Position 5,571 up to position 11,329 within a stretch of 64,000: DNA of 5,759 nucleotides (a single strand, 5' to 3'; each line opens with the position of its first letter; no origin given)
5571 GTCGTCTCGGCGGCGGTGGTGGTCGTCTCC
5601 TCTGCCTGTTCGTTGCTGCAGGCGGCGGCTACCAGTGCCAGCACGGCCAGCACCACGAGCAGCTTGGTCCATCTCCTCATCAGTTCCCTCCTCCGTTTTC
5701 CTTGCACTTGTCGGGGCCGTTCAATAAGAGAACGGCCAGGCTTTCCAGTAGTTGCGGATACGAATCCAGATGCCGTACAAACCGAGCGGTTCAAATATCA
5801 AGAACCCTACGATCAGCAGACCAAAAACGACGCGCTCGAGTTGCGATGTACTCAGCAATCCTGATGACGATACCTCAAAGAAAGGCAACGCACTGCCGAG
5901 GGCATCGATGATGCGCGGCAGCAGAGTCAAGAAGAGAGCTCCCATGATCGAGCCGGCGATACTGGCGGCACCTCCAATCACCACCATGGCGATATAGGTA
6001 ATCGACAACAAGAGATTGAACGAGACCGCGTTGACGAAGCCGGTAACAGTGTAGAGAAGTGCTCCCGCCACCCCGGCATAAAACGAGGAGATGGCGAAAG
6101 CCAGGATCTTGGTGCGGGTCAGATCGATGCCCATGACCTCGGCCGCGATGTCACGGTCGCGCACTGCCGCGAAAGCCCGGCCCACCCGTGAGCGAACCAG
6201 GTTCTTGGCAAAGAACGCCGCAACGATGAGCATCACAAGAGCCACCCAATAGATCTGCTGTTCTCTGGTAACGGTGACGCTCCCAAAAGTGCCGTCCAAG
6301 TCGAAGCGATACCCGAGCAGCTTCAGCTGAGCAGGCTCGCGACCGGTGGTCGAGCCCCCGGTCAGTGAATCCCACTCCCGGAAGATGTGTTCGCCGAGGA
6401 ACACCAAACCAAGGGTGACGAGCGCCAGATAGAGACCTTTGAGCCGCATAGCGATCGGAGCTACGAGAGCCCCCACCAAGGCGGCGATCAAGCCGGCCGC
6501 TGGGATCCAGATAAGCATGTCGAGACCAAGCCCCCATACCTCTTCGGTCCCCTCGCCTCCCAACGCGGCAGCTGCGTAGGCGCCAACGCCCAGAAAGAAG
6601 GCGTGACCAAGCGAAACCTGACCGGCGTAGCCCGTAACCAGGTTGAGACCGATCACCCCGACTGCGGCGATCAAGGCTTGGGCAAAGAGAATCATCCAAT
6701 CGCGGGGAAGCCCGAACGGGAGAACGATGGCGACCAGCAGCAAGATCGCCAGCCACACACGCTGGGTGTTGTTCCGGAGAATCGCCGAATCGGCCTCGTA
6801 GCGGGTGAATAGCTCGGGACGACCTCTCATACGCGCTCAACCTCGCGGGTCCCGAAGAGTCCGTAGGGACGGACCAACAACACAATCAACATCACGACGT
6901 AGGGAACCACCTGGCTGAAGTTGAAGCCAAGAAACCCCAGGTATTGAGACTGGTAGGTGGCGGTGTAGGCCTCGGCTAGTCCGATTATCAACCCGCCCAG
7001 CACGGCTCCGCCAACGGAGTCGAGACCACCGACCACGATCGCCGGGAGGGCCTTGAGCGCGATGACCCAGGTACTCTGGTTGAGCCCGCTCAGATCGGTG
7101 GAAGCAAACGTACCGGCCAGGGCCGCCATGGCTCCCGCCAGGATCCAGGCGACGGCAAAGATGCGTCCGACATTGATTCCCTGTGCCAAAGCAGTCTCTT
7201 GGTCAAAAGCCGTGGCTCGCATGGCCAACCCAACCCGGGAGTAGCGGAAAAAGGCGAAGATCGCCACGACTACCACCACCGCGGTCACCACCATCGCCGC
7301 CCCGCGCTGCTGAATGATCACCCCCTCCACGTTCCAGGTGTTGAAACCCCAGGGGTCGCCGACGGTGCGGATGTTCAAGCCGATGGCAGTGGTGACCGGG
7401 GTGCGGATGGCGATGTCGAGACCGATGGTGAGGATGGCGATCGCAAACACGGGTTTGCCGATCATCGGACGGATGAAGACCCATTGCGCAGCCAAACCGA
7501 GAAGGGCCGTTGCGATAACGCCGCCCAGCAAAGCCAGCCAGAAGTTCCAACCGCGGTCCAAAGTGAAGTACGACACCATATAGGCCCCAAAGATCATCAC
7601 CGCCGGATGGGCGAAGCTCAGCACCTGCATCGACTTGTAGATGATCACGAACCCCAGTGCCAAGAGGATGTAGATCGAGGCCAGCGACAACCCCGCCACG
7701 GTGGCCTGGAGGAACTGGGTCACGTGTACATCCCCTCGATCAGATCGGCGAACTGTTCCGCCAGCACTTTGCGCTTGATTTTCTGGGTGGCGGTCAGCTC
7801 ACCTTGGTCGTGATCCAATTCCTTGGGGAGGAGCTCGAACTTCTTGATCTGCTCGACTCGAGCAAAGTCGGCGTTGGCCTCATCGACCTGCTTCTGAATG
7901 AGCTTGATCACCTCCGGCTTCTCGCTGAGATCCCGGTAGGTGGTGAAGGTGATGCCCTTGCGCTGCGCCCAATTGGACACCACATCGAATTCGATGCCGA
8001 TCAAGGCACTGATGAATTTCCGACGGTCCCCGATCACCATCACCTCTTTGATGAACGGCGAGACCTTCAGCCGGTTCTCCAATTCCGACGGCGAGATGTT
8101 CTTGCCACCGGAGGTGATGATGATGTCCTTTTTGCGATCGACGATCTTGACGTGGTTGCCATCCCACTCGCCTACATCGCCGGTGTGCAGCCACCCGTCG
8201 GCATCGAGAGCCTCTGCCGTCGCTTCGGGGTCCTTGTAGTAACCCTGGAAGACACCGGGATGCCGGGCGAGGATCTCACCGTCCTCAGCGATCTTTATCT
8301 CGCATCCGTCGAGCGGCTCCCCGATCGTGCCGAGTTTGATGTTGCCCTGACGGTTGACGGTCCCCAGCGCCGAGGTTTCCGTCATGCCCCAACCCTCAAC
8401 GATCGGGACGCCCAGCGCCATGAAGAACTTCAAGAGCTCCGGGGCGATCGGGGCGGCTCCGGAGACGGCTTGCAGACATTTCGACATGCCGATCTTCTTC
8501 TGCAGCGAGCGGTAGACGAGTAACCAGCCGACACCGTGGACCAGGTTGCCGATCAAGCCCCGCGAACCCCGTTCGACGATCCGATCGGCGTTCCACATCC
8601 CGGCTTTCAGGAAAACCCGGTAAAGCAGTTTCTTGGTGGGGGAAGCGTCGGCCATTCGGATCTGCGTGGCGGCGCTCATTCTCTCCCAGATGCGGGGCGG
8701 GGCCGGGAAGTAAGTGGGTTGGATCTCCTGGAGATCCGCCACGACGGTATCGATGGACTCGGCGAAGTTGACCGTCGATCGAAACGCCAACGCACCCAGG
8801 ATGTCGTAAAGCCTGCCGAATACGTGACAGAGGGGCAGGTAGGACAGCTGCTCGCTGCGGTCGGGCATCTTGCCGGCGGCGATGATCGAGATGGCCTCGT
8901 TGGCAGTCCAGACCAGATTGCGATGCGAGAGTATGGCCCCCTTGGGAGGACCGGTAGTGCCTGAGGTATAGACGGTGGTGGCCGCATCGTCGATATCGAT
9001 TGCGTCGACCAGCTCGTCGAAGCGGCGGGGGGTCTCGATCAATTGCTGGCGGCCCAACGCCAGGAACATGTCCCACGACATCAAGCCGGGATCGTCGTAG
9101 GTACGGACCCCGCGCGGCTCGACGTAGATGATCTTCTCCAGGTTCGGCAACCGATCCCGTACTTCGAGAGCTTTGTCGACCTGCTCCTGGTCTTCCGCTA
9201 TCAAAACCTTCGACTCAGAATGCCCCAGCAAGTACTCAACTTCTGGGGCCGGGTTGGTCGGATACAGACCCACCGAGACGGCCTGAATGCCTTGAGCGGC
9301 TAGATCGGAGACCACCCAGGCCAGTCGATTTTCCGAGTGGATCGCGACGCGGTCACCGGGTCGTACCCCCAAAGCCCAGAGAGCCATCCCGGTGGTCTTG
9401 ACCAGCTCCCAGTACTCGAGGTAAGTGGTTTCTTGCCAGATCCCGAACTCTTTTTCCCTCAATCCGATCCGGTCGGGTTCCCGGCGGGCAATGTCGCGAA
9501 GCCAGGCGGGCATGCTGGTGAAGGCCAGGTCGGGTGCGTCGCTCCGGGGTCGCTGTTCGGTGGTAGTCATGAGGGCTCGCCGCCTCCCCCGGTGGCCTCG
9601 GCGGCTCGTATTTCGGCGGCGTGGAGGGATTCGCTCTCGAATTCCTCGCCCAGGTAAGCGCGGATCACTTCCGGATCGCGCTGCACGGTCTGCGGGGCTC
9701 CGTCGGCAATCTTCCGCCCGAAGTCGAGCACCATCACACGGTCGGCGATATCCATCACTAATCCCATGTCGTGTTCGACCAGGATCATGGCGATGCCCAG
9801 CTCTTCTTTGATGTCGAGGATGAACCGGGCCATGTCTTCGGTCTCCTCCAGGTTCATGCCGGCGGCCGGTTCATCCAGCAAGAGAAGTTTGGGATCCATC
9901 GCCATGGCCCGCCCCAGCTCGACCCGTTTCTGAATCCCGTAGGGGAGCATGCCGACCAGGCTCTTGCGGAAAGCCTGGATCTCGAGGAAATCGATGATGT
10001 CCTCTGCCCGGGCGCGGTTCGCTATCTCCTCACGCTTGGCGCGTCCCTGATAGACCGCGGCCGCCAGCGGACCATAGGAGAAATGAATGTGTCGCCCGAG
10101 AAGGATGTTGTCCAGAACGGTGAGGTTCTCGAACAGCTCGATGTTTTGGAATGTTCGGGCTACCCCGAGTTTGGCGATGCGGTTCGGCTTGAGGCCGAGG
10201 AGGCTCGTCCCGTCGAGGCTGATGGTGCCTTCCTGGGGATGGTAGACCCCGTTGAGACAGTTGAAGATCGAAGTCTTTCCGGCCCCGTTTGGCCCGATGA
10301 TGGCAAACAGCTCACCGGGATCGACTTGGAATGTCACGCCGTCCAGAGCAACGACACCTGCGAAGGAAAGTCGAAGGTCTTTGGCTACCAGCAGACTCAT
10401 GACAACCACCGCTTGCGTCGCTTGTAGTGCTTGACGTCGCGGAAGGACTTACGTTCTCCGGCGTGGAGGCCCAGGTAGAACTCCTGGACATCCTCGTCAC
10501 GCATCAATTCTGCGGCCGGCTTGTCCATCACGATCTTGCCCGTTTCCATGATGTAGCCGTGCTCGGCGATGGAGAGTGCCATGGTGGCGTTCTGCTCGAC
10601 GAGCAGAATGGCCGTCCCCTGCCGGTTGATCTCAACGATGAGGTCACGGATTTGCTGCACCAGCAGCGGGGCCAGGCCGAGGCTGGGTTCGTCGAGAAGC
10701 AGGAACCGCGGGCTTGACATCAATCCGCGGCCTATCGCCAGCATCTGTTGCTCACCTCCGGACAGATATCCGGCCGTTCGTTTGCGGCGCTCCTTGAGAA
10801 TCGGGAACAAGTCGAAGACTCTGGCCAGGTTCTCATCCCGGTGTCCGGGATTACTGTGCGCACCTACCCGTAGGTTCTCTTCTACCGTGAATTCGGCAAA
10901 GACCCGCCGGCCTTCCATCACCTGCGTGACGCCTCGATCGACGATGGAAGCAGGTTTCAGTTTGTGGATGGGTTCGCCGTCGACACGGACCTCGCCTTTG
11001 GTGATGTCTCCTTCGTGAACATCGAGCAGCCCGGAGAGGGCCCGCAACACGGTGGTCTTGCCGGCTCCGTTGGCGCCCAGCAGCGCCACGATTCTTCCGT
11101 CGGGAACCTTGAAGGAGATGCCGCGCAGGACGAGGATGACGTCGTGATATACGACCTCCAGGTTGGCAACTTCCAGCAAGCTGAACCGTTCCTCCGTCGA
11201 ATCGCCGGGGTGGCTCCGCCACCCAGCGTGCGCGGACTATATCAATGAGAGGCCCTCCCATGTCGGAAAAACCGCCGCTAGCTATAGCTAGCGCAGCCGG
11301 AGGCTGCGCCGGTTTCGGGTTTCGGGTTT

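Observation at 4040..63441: Phase-coherent heptanucleotide word arrays fill about half of the larger intergenic spacers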

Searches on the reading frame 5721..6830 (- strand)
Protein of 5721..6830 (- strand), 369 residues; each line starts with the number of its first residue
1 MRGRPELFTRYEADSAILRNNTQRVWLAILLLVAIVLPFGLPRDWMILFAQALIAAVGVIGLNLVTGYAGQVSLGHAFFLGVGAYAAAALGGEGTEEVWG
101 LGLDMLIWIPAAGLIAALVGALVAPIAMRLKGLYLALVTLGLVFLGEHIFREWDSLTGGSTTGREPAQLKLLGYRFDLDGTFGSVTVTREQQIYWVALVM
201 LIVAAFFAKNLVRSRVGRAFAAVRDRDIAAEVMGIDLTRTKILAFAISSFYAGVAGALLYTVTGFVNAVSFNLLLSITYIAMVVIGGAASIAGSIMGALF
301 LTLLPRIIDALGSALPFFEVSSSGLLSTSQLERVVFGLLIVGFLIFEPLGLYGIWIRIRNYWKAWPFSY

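Call 91: search_protein_families(library=pfam, proteins=[window:5721-6830:-], max_evalue=0.001)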
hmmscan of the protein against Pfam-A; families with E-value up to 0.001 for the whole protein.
window:5721-6830:- (369 aa): 1 family
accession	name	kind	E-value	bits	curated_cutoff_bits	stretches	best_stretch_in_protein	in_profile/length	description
PF02653.21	BPD_transp_2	-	1.4e-37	129.7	26.8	1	49-343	6-268/269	Branched-chain amino acid transport system / permease component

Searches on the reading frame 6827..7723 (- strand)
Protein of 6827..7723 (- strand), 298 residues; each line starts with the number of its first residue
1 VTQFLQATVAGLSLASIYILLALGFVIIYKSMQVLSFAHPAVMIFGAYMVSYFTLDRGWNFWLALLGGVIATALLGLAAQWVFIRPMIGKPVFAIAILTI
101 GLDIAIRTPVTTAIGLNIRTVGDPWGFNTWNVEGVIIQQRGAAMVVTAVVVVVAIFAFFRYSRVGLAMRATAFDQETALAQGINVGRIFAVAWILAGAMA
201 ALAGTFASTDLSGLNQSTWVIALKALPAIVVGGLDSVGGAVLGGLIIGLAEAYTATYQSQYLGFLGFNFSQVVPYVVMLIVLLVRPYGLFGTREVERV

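Call 91: search_protein_families(library=pfam, proteins=[window:6827-7723:-], max_evalue=0.001)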
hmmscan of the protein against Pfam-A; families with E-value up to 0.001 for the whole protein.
window:6827-7723:- (298 aa): 1 family
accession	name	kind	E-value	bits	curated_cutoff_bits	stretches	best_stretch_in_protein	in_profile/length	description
PF02653.21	BPD_transp_2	-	3.2e-34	118.8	26.8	1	9-282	3-269/269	Branched-chain amino acid transport system / permease component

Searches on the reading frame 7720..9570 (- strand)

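Call 9: search_protein_families(library=pfam, proteins=[window:7720-9570:-])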
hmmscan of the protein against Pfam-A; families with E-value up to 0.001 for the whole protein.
window:7720-9570:- (616 aa): 2 families
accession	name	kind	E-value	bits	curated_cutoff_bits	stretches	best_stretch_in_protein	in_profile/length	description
PF00501.34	AMP-binding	-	3.1e-72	243.9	29.9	1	26-445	3-384/384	AMP-binding enzyme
PF23562.2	AMP-binding_C_3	-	4.4e-15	56.6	20.8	1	482-616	2-121/124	AMP-binding enzyme C-terminal domain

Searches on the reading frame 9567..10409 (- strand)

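Call 91: search_protein_families(library=pfam, proteins=[window:9567-10409:-], max_evalue=0.001)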
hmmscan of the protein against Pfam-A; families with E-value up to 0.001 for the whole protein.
window:9567-10409:- (280 aa): 4 families
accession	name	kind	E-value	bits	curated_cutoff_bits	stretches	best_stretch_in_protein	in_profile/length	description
PF00005.33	ABC_tran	-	1.8e-30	106.7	25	1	22-182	1-136/137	ABC transporter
PF12399.14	BCA_ABC_TP_C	-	1.2e-12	47.6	25.5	1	232-257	1-26/27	Branched-chain amino acid ATP-binding cassette transporter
PF13476.12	AAA_23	-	1.3e-06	29.6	27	1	18-53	6-40/201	AAA domain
PF13304.12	AAA_21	-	2.4e-05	25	27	1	34-55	1-22/304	AAA domain, putative AbiEii toxin, Type IV TA system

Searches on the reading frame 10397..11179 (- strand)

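Call 91: search_protein_families(library=pfam, proteins=[window:10397-11179:-], max_evalue=0.001)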
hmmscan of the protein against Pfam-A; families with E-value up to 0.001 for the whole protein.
window:10397-11179:- (260 aa): 2 families
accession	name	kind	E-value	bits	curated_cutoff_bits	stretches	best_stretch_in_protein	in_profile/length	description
PF00005.33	ABC_tran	-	1.3e-28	100.7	25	1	18-166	1-136/137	ABC transporter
PF13304.12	AAA_21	-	6.4e-12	46.6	27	1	30-104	1-83/304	AAA domain, putative AbiEii toxin, Type IV TA system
